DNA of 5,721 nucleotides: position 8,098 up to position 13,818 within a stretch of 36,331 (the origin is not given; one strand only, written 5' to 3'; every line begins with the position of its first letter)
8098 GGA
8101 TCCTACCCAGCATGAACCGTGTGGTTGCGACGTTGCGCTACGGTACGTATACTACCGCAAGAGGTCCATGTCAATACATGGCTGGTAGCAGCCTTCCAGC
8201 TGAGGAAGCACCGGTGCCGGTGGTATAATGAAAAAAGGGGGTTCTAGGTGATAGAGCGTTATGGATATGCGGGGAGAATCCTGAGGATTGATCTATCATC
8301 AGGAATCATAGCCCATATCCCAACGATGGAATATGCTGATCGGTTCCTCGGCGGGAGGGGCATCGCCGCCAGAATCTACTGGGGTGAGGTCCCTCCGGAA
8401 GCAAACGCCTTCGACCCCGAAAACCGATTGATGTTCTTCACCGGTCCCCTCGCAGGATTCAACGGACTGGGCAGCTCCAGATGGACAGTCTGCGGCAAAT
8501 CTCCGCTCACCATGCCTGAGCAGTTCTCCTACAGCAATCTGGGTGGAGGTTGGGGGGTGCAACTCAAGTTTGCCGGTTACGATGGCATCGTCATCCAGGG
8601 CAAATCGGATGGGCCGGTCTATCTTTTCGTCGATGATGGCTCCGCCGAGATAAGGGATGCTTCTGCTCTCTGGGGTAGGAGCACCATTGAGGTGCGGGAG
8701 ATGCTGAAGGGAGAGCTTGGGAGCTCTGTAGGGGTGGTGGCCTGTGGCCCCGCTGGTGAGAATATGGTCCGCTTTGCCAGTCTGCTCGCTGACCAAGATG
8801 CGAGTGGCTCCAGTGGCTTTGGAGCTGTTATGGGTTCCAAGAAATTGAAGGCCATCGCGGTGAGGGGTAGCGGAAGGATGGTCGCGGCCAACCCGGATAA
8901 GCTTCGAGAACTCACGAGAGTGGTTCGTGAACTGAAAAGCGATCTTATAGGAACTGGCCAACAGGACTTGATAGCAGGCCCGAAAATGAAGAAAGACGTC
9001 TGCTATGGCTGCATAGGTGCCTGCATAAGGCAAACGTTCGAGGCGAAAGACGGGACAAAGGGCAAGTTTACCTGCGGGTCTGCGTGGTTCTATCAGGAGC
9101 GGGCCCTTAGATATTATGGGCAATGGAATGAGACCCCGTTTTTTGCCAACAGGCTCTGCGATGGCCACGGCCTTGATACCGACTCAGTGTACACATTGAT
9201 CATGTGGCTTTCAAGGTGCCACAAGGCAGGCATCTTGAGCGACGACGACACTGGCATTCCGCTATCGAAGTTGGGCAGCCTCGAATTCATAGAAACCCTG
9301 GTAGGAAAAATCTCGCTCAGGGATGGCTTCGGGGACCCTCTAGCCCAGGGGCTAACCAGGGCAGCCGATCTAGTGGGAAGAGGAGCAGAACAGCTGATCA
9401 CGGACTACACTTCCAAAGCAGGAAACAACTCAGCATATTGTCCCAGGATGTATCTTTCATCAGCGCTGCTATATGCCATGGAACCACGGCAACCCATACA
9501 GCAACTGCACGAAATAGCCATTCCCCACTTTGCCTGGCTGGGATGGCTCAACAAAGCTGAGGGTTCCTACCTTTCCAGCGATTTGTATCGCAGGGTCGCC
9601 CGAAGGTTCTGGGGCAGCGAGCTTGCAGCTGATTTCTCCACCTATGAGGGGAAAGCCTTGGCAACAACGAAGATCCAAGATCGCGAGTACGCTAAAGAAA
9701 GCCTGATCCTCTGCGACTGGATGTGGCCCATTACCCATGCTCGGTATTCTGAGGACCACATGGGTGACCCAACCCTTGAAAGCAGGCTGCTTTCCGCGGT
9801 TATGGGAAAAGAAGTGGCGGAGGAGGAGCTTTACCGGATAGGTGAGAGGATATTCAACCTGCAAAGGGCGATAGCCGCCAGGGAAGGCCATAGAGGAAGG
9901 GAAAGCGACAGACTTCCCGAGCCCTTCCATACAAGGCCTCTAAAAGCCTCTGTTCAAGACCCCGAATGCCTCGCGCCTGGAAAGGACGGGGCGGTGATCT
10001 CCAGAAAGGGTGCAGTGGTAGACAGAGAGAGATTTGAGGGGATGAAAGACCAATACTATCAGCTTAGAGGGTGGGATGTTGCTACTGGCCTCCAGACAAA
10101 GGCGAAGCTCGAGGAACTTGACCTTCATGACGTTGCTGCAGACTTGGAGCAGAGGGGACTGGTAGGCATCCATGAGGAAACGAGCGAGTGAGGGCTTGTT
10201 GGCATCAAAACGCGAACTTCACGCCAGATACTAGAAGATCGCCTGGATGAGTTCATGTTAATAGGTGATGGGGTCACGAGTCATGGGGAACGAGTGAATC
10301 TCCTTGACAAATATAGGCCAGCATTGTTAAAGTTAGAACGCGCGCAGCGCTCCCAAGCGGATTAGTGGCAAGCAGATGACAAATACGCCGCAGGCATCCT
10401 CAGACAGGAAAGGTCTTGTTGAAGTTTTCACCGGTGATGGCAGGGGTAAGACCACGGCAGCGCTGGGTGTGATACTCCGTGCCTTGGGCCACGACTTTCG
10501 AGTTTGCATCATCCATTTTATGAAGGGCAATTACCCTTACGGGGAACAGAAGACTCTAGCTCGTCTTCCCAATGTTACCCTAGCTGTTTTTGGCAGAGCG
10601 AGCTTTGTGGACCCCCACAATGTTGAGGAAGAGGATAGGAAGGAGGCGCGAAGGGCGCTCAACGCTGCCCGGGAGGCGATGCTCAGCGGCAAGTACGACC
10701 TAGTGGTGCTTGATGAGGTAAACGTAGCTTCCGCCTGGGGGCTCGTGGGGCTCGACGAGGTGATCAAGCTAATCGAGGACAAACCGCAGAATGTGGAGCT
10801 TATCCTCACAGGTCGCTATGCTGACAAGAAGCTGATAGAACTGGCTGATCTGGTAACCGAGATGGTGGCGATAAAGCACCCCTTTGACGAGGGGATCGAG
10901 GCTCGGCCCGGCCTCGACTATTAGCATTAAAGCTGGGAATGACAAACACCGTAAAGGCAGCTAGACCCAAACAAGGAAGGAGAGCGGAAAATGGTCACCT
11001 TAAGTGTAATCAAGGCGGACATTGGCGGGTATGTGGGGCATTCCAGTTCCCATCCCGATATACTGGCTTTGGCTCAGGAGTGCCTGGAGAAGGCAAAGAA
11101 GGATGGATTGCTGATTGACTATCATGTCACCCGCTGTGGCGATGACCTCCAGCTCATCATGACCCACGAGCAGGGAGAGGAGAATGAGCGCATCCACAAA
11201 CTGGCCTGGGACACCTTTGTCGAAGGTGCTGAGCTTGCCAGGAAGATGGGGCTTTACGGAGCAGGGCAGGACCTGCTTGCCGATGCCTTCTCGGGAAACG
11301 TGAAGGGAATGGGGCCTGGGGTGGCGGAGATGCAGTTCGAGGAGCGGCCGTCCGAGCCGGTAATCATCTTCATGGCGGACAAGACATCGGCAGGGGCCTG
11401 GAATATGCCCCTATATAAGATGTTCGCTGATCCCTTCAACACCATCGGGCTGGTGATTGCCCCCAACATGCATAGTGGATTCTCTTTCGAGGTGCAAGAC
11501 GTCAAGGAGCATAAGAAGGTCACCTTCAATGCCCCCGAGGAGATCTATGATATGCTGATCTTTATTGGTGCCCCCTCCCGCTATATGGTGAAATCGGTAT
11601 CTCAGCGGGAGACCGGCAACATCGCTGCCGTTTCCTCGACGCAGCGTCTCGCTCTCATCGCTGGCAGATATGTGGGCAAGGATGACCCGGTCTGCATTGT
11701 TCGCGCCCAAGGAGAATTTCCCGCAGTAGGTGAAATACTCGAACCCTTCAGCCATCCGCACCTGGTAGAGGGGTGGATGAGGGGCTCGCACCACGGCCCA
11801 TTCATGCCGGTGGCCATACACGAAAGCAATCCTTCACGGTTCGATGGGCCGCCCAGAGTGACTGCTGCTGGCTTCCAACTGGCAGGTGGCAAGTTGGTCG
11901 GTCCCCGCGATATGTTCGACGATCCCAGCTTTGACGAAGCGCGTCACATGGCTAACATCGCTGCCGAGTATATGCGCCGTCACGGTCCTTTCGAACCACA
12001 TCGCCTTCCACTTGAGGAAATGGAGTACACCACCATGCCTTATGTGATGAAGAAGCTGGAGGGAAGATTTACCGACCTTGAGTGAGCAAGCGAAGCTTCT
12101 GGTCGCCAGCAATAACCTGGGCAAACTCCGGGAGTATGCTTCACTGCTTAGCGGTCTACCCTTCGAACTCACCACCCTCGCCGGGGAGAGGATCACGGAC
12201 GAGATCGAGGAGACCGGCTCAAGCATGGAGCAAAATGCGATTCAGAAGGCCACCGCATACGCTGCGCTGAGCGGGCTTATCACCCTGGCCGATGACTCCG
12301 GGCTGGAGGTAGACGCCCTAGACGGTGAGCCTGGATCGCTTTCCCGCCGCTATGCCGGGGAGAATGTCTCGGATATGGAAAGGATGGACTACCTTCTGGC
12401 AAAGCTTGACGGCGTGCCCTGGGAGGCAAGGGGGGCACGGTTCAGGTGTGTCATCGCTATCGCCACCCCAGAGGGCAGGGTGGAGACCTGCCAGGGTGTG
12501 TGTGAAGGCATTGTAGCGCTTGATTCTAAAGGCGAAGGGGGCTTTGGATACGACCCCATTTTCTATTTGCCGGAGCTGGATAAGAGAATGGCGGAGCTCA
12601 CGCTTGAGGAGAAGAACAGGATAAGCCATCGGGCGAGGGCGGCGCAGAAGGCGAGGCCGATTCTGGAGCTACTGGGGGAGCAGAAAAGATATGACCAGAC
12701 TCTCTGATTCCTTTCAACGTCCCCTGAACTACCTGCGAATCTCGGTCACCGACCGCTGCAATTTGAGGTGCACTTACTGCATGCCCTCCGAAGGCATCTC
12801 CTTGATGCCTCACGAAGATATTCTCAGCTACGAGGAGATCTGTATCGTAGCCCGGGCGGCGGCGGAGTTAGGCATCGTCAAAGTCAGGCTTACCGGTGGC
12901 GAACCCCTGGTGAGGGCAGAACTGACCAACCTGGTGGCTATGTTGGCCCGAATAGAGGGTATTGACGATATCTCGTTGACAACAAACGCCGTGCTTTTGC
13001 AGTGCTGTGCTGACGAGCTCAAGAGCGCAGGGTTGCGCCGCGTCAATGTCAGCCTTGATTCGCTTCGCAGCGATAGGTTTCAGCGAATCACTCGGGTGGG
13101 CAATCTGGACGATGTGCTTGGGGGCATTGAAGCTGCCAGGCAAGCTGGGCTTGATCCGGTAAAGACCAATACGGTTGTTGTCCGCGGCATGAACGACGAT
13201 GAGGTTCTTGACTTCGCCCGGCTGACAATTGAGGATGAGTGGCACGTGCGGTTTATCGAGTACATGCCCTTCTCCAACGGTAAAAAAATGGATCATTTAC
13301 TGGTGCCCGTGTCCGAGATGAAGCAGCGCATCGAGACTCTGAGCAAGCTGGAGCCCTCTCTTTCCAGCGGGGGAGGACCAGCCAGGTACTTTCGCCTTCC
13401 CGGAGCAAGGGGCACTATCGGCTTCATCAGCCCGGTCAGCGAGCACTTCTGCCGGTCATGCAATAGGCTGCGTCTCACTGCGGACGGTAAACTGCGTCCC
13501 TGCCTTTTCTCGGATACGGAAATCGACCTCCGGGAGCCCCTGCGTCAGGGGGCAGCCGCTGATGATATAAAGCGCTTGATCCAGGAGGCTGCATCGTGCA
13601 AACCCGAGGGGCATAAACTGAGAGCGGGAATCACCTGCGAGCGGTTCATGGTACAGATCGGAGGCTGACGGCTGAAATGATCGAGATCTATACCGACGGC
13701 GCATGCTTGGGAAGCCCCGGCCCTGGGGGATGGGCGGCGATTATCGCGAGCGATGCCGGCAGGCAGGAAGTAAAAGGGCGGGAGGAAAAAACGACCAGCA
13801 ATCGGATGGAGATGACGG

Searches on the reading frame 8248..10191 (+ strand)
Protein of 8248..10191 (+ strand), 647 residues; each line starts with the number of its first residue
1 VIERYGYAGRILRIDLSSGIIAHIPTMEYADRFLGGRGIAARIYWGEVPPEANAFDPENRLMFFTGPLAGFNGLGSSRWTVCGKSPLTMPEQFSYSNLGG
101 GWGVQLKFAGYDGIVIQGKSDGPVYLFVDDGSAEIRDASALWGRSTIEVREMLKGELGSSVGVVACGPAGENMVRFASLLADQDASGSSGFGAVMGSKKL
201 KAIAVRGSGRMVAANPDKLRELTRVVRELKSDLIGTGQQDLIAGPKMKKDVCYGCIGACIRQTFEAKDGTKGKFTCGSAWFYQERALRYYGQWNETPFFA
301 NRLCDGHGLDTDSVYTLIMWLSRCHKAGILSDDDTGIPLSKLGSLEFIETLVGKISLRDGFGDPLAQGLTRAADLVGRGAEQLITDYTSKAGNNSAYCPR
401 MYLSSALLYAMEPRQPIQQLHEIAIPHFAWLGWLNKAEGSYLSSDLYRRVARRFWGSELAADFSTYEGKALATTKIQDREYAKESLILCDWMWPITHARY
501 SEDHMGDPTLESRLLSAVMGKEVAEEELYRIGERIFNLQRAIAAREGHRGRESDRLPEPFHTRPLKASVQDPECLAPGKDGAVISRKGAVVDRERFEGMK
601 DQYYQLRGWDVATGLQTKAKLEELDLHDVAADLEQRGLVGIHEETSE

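Call 7: search_protein_families(library=pfam, proteins=[window:8248-10191:+], max_evalue=0.001)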
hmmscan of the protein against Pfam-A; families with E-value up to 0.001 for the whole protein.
window:8248-10191:+ (647 aa): 2 families
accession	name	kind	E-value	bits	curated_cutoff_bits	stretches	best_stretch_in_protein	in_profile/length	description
PF02730.20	AFOR_N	-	2.6e-66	223.6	29.8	1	9-207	1-198/199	Aldehyde ferredoxin oxidoreductase, N-terminal domain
PF01314.23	AFOR_C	-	1.4e-53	182.9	27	1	248-626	66-385/385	Aldehyde ferredoxin oxidoreductase, domains 2 & 3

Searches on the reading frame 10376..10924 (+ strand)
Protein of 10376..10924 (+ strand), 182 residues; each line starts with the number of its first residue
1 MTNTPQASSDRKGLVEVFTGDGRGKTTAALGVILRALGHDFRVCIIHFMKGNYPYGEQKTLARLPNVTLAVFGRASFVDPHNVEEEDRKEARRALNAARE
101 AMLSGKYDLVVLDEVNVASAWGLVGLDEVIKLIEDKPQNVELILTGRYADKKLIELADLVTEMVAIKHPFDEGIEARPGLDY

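Call 7: search_protein_families(library=pfam, proteins=[window:10376-10924:+], max_evalue=0.001)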
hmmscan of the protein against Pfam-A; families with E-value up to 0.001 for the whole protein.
window:10376-10924:+ (182 aa): 1 family
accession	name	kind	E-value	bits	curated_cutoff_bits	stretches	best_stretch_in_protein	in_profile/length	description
PF02572.21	CobA_CobO_BtuR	-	9.7e-63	211.9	25.7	1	12-182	2-172/172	ATP:corrinoid adenosyltransferase BtuR/CobO/CobP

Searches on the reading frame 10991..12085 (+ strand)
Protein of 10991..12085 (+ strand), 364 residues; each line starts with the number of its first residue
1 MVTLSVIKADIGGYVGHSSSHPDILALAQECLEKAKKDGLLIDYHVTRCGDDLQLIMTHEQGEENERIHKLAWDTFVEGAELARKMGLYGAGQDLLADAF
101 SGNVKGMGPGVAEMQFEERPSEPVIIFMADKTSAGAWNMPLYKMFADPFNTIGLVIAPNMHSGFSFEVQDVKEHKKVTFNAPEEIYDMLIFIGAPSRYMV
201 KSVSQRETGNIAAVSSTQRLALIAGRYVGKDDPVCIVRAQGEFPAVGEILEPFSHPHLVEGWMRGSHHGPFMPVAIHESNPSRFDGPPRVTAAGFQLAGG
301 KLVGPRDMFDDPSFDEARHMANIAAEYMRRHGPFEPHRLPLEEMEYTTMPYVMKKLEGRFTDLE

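Call 7: search_protein_families(library=pfam, proteins=[window:10991-12085:+], max_evalue=0.001)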
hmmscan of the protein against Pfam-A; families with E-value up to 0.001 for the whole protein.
window:10991-12085:+ (364 aa): 1 family
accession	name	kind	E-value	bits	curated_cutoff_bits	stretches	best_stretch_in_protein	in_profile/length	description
PF01950.21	FBPase_3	-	9.9e-186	617.5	25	1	2-360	2-360/361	Fructose-1,6-bisphosphatase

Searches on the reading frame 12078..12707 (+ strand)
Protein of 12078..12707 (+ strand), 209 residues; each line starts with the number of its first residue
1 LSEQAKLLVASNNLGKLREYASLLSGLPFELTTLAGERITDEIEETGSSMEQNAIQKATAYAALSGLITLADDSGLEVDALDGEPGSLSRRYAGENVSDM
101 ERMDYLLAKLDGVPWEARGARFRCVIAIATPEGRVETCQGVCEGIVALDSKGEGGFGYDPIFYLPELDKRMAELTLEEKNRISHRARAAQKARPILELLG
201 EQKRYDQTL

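Call 7: search_protein_families(library=pfam, proteins=[window:12078-12707:+], max_evalue=0.001)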
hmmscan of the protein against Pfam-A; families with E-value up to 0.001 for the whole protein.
window:12078-12707:+ (209 aa): 1 family
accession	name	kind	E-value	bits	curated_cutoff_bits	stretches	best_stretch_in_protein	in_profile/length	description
PF01725.21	Ham1p_like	-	7.9e-60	202.4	22.5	1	7-193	1-184/186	Ham1 family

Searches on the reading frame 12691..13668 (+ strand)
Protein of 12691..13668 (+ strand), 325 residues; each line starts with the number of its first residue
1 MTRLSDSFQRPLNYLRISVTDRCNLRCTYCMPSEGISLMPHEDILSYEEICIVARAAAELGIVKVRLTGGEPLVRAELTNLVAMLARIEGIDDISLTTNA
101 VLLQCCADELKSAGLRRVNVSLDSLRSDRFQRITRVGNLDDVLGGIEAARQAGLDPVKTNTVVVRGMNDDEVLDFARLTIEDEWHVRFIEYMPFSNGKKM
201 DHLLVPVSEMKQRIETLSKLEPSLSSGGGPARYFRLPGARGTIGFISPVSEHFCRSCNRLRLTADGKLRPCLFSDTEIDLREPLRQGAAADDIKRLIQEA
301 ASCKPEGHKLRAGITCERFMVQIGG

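Call 7: search_protein_families(library=pfam, proteins=[window:12691-13668:+], max_evalue=0.001)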
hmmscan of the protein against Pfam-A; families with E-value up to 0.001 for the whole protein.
window:12691-13668:+ (325 aa): 3 families
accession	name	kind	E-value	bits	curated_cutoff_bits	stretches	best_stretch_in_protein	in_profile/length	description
PF06463.18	Mob_synth_C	-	3.7e-38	130.8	37.4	1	185-309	2-127/128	Molybdenum Cofactor Synthesis C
PF04055.27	Radical_SAM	-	9.7e-36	123.9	29.5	1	17-178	1-165/166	Radical SAM superfamily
PF13353.11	Fer4_12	-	0.00032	21.4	22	1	22-102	14-94/137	4Fe-4S single cluster domain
